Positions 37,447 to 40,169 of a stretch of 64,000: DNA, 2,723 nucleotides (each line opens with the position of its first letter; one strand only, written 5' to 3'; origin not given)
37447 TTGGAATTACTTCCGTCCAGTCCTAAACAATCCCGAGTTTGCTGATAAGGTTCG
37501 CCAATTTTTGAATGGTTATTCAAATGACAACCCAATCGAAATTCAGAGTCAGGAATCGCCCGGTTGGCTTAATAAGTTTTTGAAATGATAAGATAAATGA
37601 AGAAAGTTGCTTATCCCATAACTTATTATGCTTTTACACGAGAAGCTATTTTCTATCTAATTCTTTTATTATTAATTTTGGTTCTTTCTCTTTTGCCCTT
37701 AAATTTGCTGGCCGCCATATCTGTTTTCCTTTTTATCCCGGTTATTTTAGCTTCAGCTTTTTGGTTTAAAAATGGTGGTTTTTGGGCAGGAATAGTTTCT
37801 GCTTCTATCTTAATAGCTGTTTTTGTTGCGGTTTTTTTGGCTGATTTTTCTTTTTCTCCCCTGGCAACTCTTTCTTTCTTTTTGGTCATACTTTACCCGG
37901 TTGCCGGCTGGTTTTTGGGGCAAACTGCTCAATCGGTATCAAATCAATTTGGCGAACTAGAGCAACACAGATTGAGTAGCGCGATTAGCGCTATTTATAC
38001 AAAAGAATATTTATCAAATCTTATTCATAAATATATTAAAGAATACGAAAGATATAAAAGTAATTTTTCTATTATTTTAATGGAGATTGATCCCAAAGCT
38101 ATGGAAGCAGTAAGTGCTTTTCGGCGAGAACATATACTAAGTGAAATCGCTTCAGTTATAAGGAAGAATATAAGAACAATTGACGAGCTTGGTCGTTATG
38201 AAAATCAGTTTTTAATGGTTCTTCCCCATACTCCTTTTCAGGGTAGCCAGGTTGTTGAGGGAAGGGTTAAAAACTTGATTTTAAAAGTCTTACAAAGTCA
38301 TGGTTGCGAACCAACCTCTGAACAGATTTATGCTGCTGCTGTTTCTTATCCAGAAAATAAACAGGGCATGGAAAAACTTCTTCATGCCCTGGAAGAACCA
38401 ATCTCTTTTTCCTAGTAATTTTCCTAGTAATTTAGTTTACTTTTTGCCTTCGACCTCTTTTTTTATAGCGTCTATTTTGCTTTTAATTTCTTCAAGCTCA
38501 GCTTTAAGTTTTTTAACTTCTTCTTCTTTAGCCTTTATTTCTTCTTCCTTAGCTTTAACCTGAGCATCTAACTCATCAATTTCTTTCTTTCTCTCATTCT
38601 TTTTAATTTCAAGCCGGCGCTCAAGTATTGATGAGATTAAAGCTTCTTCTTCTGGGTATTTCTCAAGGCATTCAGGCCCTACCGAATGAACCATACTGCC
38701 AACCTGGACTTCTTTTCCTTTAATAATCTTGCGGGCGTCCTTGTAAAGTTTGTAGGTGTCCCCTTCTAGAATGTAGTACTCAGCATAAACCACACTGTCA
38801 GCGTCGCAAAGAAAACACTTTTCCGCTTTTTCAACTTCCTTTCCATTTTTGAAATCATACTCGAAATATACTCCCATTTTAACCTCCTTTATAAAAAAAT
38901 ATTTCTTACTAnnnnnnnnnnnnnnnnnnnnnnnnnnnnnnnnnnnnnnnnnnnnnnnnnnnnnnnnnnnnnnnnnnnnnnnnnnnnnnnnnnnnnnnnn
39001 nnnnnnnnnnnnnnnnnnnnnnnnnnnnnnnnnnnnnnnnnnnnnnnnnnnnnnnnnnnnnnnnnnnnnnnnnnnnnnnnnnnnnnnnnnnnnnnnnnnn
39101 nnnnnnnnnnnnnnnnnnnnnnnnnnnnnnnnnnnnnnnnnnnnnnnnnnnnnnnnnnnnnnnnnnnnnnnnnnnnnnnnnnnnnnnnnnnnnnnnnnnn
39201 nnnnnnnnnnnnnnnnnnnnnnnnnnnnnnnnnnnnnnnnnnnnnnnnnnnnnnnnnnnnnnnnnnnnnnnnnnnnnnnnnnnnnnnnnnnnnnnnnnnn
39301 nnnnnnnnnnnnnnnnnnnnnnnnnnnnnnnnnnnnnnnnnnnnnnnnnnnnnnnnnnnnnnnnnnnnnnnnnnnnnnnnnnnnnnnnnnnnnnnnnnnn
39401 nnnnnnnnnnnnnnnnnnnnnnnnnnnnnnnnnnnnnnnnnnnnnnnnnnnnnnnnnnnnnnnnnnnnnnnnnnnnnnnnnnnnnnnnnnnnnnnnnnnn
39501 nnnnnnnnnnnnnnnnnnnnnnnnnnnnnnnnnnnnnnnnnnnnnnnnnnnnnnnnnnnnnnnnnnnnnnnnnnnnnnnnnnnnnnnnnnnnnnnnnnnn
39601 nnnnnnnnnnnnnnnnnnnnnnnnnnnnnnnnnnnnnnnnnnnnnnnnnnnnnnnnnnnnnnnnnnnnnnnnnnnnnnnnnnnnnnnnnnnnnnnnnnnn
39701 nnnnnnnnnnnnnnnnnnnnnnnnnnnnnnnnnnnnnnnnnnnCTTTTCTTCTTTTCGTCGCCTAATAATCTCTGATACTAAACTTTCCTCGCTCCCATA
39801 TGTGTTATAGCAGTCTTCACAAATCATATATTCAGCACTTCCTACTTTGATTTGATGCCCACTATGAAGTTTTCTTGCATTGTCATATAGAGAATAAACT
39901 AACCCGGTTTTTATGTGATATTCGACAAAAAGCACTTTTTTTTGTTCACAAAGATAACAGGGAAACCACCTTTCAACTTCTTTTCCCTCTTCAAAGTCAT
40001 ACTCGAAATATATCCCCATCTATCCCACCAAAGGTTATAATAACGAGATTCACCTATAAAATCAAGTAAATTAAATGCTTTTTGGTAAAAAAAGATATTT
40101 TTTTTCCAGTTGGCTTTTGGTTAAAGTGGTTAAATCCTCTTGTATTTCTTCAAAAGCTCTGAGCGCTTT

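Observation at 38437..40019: MBL-fold protein with a degenerate His motif, sandwiched between two paralogous zinc-ribbon/coiled-coil small proteins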

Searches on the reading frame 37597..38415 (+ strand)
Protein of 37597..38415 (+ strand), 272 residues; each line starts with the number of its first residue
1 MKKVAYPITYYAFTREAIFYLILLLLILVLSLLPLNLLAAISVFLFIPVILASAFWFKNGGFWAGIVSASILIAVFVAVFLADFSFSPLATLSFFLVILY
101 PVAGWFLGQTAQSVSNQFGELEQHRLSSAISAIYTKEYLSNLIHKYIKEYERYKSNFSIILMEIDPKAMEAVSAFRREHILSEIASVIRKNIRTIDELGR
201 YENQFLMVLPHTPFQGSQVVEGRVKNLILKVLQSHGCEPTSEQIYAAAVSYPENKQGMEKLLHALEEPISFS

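Call 4: search_protein_families(library=pfam, proteins=[window:37597-38415:+], max_evalue=1)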
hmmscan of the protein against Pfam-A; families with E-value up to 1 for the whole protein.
window:37597-38415:+ (272 aa): 3 families
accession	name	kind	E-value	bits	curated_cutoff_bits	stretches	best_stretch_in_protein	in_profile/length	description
PF00990.26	GGDEF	-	1.1e-06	29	23.8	1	133-264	9-146/161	Diguanylate cyclase, GGDEF domain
PF10163.14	EnY2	-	0.19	12.5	27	1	139-187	34-82/83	Transcription factor e(y)2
PF11670.13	MSP1a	-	0.62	9.8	27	1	36-75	115-157/252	Major surface protein 1a (MSP1a)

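Call 5: search_protein_families(library=ncbifam, proteins=[window:37597-38415:+], max_evalue=1)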
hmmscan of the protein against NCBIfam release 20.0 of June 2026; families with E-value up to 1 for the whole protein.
window:37597-38415:+ (272 aa): 10 families
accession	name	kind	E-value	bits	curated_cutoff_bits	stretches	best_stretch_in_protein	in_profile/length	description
NF038266.1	diguan_SiaD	equivalog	3.7e-08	33.1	290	1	121-233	90-205/252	biofilm regulation diguanylate cyclase SiaD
TIGR00254.1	GGDEF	domain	5.7e-08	32.6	37.4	1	126-262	6-146/168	diguanylate cyclase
NF007135.0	PRK09581.1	equivalog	4.8e-07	28.9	474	1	129-229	296-399/457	PleD family two-component system response regulator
NF047654.1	DiguCycDgcRLepto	equivalog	1.6e-06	27.2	500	1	122-232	130-243/295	diguanylate cyclase DgcR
NF041606.1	dguan_cyc_DgcA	equivalog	1.1e-05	24.6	370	1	133-230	186-286/340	diguanylate cyclase DgcA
NF007599.0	PRK10245.1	equivalog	1.8e-05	23.4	402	1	29-227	112-315/371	diguanylate cyclase AdrA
NF050064.1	BlResRespRegCbrR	equivalog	0.003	16.5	600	1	121-209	250-340/415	bile resistance response regulator CbrR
NF011955.1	PRK15426.1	equivalog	0.0052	15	408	1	130-226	403-502/564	cellulose biosynthesis regulator diguanylate cyclase DgcQ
NF051473.1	DigCycDgcsShew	equivalog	0.006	16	400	1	117-221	127-233/291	diguanylate cyclase DgcS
NF002424.0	PRK01558.1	equivalog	0.045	13.3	241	1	123-172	88-137/203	V-type ATP synthase subunit E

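Call 49: search_protein_families(library=padloc, proteins=[window:37597-38415:+], max_evalue=0.1)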
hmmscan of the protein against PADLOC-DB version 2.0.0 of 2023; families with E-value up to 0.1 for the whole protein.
window:37597-38415:+ (272 aa): 1 family
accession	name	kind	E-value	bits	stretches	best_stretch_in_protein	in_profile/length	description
PDLC01970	CARF_TM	-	0.04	12.2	1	27-128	11-58/179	-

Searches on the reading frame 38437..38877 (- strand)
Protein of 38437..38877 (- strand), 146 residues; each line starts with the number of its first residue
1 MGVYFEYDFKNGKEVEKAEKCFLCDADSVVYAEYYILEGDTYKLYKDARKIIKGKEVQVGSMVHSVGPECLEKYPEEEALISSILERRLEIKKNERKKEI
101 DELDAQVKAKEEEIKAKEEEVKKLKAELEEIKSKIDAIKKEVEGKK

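Call 4: search_protein_families(library=pfam, proteins=[window:38437-38877:-], max_evalue=1)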
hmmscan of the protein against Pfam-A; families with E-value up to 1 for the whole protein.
window:38437-38877:- (146 aa): 34 families (the best 25 are shown)
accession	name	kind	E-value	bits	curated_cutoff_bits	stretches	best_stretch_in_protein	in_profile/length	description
PF09762.14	CCDC93_CC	-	0.0012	18.4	30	1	71-143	173-246/429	CCDC93 coiled-coil domain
PF07889.17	DUF1664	-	0.0027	18.2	34.6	1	88-143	56-111/124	Protein of unknown function (DUF1664)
PF16516.10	CC2-LZ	-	0.0034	18.2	35.3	1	91-138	8-54/100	Leucine zipper of domain CC2 of NEMO, NF-kappa-B essential modulator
PF06810.17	Phage_scaffold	-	0.0041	17.6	35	1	77-143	12-80/170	Phage capsid assembly scaffolding protein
PF06785.16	UPF0242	-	0.006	17.1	33.5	1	74-143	70-135/194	Uncharacterised protein family (UPF0242) N-terminus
PF04859.17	DUF641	-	0.012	16.4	27.6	1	82-140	68-126/127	Plant protein of unknown function (DUF641)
PF08614.16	ATG16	-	0.013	16.1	33.7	1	92-145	96-149/200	Autophagy protein 16 (ATG16)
PF02403.27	Seryl_tRNA_N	-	0.014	16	28.2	1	90-135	58-104/108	Seryl-tRNA synthetase N-terminal domain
PF01519.22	DUF16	-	0.016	16.2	40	1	93-140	29-76/104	Protein of unknown function DUF16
PF23991.1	DUF7310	-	0.03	15.2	40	1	95-142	14-60/83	Coiled-coil region of unknown function (DUF7310)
PF06005.17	ZapB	-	0.031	15.2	31.5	1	97-137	24-64/71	Cell division protein ZapB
PF16566.10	CREPT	-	0.033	14.7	29.3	1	77-142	55-120/147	Cell-cycle alteration and expression-elevated protein in tumour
PF04102.17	SlyX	-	0.049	14.7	30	1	88-135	7-54/67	SlyX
PF03087.19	BPS1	-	0.055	13.7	23.5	1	76-143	158-222/238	Protein BPS1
PF01496.24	V_ATPase_I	-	0.055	11.8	30.7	1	87-139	58-110/815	V-type ATPase 116kDa subunit family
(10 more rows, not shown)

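Call 5: search_protein_families(library=ncbifam, proteins=[window:38437-38877:-], max_evalue=1)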
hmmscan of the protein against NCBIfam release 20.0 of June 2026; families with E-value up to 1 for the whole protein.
window:38437-38877:- (146 aa): 19 families
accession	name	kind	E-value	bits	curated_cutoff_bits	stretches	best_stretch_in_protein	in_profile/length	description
TIGR02169.1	SMC_prok_A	equivalog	0.00021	19.1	729.4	1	83-143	840-900/1165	chromosome segregation protein SMC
TIGR02168.1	SMC_prok_B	equivalog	0.00092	17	567.35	1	94-141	675-722/1181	chromosome segregation protein SMC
NF033885.1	conj_TraP_IncI1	equivalog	0.002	17.9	135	1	85-139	87-141/217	conjugal transfer protein TraP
NF045487.1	ASRP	equivalog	0.0021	16.7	300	1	93-142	192-399/593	archaea-specific SMC-related protein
TIGR01843.1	type_I_hlyD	subfamily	0.0031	16.5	208.65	1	85-144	123-182/422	HlyD family type I secretion periplasmic adaptor subunit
NF047368.1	collar_FlbB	equivalog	0.01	15.6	110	1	94-143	63-112/193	periplasmic-type flagellar collar protein FlbB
TIGR04527.1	mycoplas_twoTM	subfamily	0.014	15.1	125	1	42-135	39-105/248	MG_279/MG_280 family protein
NF003707.0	PRK05325.1-2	equivalog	0.041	12.9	396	1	85-138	172-224/428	hypothetical protein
NF052320.1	Cbp1_fam_LP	subfamily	0.051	13.1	90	1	88-143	106-161/286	Cbp1 family collagen-binding glycoprotein adhesin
TIGR03185.1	DNA_S_dndD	equivalog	0.056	11.9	245.85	1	87-143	198-254/650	DNA sulfur modification protein DndD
NF006543.0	PRK09039.1-2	equivalog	0.063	13.1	305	1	89-142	108-161/350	peptidoglycan -binding protein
TIGR04211.1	SH3_and_anchor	equivalog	0.068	12.8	65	1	92-141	74-154/198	TIGR04211 family SH3 domain-containing protein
NF046104.1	PptglHdxlasePcsB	equivalog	0.073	12.2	450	1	89-142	44-97/400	peptidoglycan hydrolase PcsB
TIGR00414.1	serS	equivalog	0.075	12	301.65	1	86-141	57-112/418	serine--tRNA ligase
NF033930.1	pneumo_PspA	exception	0.15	10.8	850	1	91-142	178-229/659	pneumococcal surface protein A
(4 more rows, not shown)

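Call 49: search_protein_families(library=padloc, proteins=[window:38437-38877:-], max_evalue=0.1)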
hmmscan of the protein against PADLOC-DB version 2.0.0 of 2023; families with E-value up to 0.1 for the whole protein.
window:38437-38877:- (146 aa): 16 families
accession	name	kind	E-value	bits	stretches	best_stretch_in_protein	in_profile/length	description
PDLC03865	LmuB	-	6e-05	19.4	1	68-143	513-618/1007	-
PDLC03862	LmuB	-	0.00013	18.4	1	87-143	236-292/643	-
PDLC03859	LmuB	-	0.00014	19.2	1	65-141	332-403/611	-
PDLC02750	PbeC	-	0.00025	17.7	1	89-143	188-242/629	PbeC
PDLC03863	LmuB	-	0.00046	17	1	89-139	232-282/610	-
PDLC00580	JetC3|JetC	-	0.00059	16.2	1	87-141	294-348/1068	DUF3584 domain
PDLC00550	JetC2|JetC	-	0.00059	15.7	1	88-143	338-393/1355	DUF3584 domain; MukB-like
PDLC02731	PbeC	-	0.002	15.1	1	85-143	417-473/645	PbeC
PDLC04890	PDC-S06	-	0.0086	12.7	1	91-140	413-462/732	-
PDLC02722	PbeC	-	0.0089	12.7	1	77-143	394-459/643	PbeC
PDLC02066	Cas1b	-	0.018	12.3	1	89-144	106-161/322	-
PDLC02740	PbeC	-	0.019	11.8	1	87-143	198-254/648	PbeC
PDLC04161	HEC-07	-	0.026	11.4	1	90-142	311-363/553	-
PDLC00518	JetC1|JetC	-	0.032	10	1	93-143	698-748/1112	DUF3584 domain; MukB-like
PDLC00262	LmuB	-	0.05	10.4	1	92-143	185-236/588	AAA ATPase domain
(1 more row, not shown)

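Call 50: search_protein_families(library=phrogs, proteins=[window:38437-38877:-], max_evalue=0.01)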
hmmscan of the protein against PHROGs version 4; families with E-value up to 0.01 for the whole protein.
window:38437-38877:- (146 aa): 6 families
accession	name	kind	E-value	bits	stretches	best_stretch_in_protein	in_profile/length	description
phrog_6211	-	tail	6.9e-07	28.5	1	84-145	340-402/1168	minor tail protein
phrog_6631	-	unknown function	0.00072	20.1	1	89-144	51-106/251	-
phrog_77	-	DNA, RNA and nucleotide metabolism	0.0019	17.8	1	87-142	735-786/967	SbcC-like subunit of palindrome specific endonuclease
phrog_5328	-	unknown function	0.0047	18.3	1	91-140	16-65/101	-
phrog_1499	-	unknown function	0.0059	16.9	1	40-144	152-254/427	-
phrog_18745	-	unknown function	0.007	17.4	0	24-139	37-144/145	-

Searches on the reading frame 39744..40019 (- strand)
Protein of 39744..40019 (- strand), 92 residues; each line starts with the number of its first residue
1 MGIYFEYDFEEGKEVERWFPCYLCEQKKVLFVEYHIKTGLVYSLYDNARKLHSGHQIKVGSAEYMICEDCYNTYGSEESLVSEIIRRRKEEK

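Call 37: search_protein_representatives(alignment_id=A3)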
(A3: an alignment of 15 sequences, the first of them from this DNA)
Query: 15 sequences, 92 profile positions. Proteins with E-value up to 0.001 (for the whole library): 6; up to 1e-10: 3; up to 1e-30: 3. The best 6 are listed.
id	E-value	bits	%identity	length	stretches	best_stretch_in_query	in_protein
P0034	4.5e-39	148.7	-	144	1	1-90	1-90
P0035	1.9e-35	137.1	-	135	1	1-92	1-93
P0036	1.2e-34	134.4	-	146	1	1-91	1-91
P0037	6.4e-09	52.0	-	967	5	59-87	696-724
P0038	4.9e-05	39.6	-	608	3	41-72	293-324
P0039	2.6e-04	37.3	-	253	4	15-52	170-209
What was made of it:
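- Closest known: Small zinc-ribbon or treble-clef proteins fused to coiled coils. Different: The family has only 3 clusters at 50% identity in 1.84 billion representatives (call 37).
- A profile search of 1.84 billion representatives found only 3 true clusters (call 37).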

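Call 46: predict_structure(alignment_id=A3)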
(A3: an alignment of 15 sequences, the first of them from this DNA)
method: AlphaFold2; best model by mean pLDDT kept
length: 92 residues; sequences in the alignment: 15
mean_pLDDT: 89.2   pTM: 0.72
mean pLDDT of the five models: 89.2, 86.8, 86.6, 86.2, 85.0
residues with pLDDT >= 90: 58; 70-90: 29; 50-70: 4; < 50: 1
segments of 3 or more residues with pLDDT < 50: none
pLDDT, mean of each block of 10 residues (from residue 1): 70 92 95 90 89 93 94 90 92 72
secondary structure, 60 per line:
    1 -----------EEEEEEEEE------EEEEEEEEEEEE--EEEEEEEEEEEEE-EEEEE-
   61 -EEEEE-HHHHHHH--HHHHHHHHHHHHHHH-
elements in order: E12-20 E27-38 E41-53 E55-59 E62-66 H68-74 H77-91

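Call 59: fold_search(model_id=the predicted structure, library=viral)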
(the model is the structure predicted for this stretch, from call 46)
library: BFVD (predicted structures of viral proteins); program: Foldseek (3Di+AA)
matches with E <= 10: 350; with E <= 0.001: 0
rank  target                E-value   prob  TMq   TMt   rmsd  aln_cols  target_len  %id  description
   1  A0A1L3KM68            2.1e-01  0.12  0.20  0.03  15.1        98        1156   10  (no name in the UniProt tables at hand)
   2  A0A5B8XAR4            2.3e-01  0.13  0.21  0.15  13.6        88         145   12  K421R [African swine fever virus]
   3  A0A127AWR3            4.9e-01  0.33  0.27  0.39  10.2        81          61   12  Uncharacterized protein [Bacillus phage SP-15]
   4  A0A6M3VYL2            6.9e-01  0.12  0.24  0.19  10.4        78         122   12  PHA01746-like domain-containing protein [Metallosphaera rod-shaped virus 1]
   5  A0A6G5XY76            8.3e-01  0.09  0.25  0.08  16.3       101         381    9  (no name in the UniProt tables at hand)
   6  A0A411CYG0            9.3e-01  0.35  0.36  0.39  12.2        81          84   14  Uncharacterized protein [Streptomyces phage Shawty]
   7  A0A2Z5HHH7            9.3e-01  0.03  0.14  0.11  15.1        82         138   11  (no name in the UniProt tables at hand)
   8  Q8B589                1.1e+00  0.08  0.23  0.10  12.2        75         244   11  Uncharacterized protein [Choristoneura fumiferana granulovirus]
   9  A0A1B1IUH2            1.2e+00  0.04  0.18  0.04  16.2        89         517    7  (no name in the UniProt tables at hand)
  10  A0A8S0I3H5            1.2e+00  0.05  0.15  0.21  10.3        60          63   22  (no name in the UniProt tables at hand)
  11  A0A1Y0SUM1            1.3e+00  0.06  0.20  0.04  16.1        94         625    7  Uncharacterized protein [Pseudomonas phage Noxifer]
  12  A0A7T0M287            1.4e+00  0.28  0.31  0.22   5.9        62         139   10  Uncharacterized protein [Streptomyces phage TurkishDelight]
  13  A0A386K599            1.4e+00  0.23  0.30  0.14   9.7        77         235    9  Uncharacterized protein [Dickeya phage vB_DsoM_JA11]
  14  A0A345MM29            1.6e+00  0.07  0.25  0.18  14.9        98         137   11  (no name in the UniProt tables at hand)
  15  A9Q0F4                1.6e+00  0.02  0.15  0.11  12.9        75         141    9  Envelope glylcoprotein (Fragment) [Human immunodeficiency virus type 1]
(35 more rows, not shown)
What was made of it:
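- Tried and rejected: The BFVD viral library gave nothing (call 59).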

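Call 62: search_solved_structures(query=A3, max_evalue=10)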
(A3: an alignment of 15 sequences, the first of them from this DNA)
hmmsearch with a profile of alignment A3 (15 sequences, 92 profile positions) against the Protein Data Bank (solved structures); distinct sequences matched with E-value up to 10: 1.
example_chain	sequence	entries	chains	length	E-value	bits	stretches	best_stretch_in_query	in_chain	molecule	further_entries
8wmy_A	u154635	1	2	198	0.012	19.1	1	27-53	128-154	bis(5'-nucleosyl)-tetraphosphatase (symmetrical)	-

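Call 66: find_related_loci(query=A3, collection=metagenome_contigs, flank=3500)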
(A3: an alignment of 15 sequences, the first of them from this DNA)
Query A3 (92 aa) in metagenome_contigs; peptide patterns used: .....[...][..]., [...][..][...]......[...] (x = any residue, [..] = any of these).
598 stretches matched a pattern (row limit reached: there are more); 9 encode a relative of the query (tblastn E <= 1e-3); 9 distinct loci.
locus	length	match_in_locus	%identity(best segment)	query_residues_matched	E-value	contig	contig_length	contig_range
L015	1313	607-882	85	1-92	2e-57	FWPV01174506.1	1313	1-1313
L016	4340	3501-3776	71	1-92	2e-45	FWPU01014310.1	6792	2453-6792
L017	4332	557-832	71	1-92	3e-45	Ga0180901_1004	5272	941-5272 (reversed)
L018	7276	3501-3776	70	1-92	3e-44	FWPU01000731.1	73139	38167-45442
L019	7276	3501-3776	59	1-91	2e-36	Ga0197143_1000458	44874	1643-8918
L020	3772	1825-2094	59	1-90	2e-36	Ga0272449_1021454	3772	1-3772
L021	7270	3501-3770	57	1-89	4e-34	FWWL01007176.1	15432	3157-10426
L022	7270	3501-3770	57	1-89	4e-34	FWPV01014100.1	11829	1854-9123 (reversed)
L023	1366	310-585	47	1-92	3e-25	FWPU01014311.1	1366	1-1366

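Call 79: search_protein_families(library=pfam, alignment_id=A3, max_evalue=1)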
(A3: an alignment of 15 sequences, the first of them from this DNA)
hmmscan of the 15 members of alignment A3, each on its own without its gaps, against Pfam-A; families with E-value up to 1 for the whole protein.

A. member 1, seq(92 aa): 2 families
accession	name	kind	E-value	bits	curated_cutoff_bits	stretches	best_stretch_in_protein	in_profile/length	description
PF24734.1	DUF7685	-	0.057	13.8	27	1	57-77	15-38/43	Domain of unknown function (DUF7685)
PF14447.12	Prok-RING_4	-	0.081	13.3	27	1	53-73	7-27/46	Prokaryotic RING finger family 4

B. families by the number of members that match (of 15 scanned): 20 families
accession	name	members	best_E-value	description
PF14471.11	DUF4428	5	0.00073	Domain of unknown function (DUF4428)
PF14447.12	Prok-RING_4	4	0.016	Prokaryotic RING finger family 4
PF01096.23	Zn_ribbon_TFIIS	4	0.033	Transcription factor S-II (TFIIS)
PF09484.15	Cas_TM1802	3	0.012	CRISPR-associated protein TM1802 (cas_TM1802)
PF17981.7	ADD_ATRX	3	0.059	Cysteine Rich ADD domain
PF24734.1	DUF7685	2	0.023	Domain of unknown function (DUF7685)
PF10217.14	DUF2039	2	0.023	Uncharacterized conserved protein (DUF2039)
PF14634.12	zf-RING_5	2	0.024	zinc-RING finger domain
PF16002.10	Headcase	1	0.03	Headcase protein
PF17026.10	zf-RRPl_C4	1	0.035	Putative ribonucleoprotein zinc-finger pf C4 type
PF06884.16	DUF1264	1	0.037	Protein of unknown function (DUF1264)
PF14279.12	HNH_5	1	0.12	HNH endonuclease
PF20290.3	MC4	1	0.13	ABC-three component (ABC-3C) system Middle Component 4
PF05876.18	GpA_ATPase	1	0.13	Phage terminase large subunit gpA, ATPase domain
PF07503.17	zf-HYPF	1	0.14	HypF finger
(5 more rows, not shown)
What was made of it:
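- Closest known: Small zinc-ribbon or treble-clef proteins fused to coiled coils. Same: Members give recurrent weak hits to DUF4428 (5 of 15), Prok-RING_4 (4 of 15) and Zn_ribbon_TFIIS (4 of 15) (call 79).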
